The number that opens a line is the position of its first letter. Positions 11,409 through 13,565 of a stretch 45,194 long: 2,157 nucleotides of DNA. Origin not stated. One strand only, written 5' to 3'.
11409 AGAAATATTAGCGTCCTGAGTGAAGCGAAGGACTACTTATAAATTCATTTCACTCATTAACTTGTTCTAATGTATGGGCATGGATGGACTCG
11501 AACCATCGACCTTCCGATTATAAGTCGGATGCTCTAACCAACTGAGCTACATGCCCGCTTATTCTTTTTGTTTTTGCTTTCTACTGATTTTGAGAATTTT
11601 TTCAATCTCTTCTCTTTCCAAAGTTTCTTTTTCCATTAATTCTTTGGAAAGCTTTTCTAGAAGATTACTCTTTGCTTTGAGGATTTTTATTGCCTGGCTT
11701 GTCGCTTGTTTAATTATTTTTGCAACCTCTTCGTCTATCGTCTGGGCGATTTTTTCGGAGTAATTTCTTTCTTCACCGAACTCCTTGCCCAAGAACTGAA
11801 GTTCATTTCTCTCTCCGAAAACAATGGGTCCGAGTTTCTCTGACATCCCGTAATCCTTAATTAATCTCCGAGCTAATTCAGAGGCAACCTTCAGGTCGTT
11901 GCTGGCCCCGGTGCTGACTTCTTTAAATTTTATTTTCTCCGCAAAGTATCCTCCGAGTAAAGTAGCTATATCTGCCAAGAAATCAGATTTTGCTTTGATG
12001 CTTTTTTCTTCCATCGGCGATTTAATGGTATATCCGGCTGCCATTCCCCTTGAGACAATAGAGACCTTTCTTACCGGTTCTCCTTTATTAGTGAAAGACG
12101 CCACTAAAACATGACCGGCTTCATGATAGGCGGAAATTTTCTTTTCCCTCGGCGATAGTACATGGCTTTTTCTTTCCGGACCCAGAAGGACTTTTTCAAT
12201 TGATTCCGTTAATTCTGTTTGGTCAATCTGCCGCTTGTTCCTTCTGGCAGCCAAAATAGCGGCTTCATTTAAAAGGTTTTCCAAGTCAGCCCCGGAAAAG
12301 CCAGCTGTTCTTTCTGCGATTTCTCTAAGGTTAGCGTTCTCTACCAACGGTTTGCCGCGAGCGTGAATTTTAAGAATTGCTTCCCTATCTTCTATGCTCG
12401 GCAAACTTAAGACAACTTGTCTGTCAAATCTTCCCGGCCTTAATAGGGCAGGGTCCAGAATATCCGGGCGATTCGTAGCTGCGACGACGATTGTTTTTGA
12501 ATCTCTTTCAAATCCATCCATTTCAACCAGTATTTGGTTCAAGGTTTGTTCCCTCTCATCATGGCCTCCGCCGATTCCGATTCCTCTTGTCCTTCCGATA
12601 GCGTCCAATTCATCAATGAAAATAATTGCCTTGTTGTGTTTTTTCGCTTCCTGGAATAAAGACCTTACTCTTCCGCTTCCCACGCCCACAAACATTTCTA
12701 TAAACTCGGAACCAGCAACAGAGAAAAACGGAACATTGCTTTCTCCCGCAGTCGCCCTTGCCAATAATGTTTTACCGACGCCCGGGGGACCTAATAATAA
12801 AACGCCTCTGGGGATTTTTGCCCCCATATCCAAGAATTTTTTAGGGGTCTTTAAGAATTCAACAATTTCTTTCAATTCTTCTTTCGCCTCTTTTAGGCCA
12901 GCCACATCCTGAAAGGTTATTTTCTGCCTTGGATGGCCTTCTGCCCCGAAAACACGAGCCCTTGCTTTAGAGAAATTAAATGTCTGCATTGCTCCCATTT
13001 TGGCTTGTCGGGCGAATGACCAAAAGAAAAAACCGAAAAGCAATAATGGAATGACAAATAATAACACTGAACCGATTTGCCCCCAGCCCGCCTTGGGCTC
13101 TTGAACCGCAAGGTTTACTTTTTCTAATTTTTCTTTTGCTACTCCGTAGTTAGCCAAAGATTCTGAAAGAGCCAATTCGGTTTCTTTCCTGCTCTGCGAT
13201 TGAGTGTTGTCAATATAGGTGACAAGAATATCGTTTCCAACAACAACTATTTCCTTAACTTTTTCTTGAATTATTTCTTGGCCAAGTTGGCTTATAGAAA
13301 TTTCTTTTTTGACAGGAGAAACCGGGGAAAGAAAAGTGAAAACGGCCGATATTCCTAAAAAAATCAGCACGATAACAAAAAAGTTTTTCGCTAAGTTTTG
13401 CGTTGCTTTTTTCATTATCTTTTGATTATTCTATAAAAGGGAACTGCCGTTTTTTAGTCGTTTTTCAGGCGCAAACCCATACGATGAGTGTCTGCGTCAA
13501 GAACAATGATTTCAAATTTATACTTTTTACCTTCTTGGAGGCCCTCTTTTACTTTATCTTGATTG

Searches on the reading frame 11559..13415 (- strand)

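Call 51: search_protein_families(library=pfam, proteins=[window:11559-13415:-], max_evalue=0.01)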
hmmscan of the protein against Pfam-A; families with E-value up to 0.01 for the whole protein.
window:11559-13415:- (618 aa): 11 families
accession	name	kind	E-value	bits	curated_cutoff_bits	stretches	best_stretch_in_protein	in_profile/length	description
PF01434.24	Peptidase_M41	-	4.8e-61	206.4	29.9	1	419-607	2-191/191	Peptidase family M41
PF00004.35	AAA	-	2.2e-43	148.3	21.2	1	205-337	1-130/131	ATPase family associated with various cellular activities (AAA)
PF17862.7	AAA_lid_3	-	9.8e-16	57.4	27.2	1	361-403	2-44/45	AAA+ lid domain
PF06480.20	FtsH_ext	-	8.8e-07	29.5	25.5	1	13-77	2-71/103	FtsH Extracellular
PF07728.20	AAA_5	-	1.7e-05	25.3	22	1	204-274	1-79/139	AAA domain (dynein-related subfamily)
PF23902.1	AAA_lid_PRS2_C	-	2.2e-05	25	34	1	342-410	2-71/73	PRS2 AAA+ lid C-terminal domain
PF20720.3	nSTAND3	-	0.00012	22.3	27.2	1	205-351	20-152/155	Novel STAND NTPase 3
PF05496.18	RuvB_N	-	0.00014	22.1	27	1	167-273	5-96/159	Holliday junction DNA helicase RuvB P-loop domain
PF13191.12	AAA_16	-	0.00086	20.3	32.6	0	201-223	23-45/167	AAA ATPase domain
PF06068.19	TIP49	-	0.0028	17.3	23.8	1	170-239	25-89/347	TIP49 P-loop domain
PF13207.12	AAA_17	-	0.0045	17.7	27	0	208-260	1-52/136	AAA domain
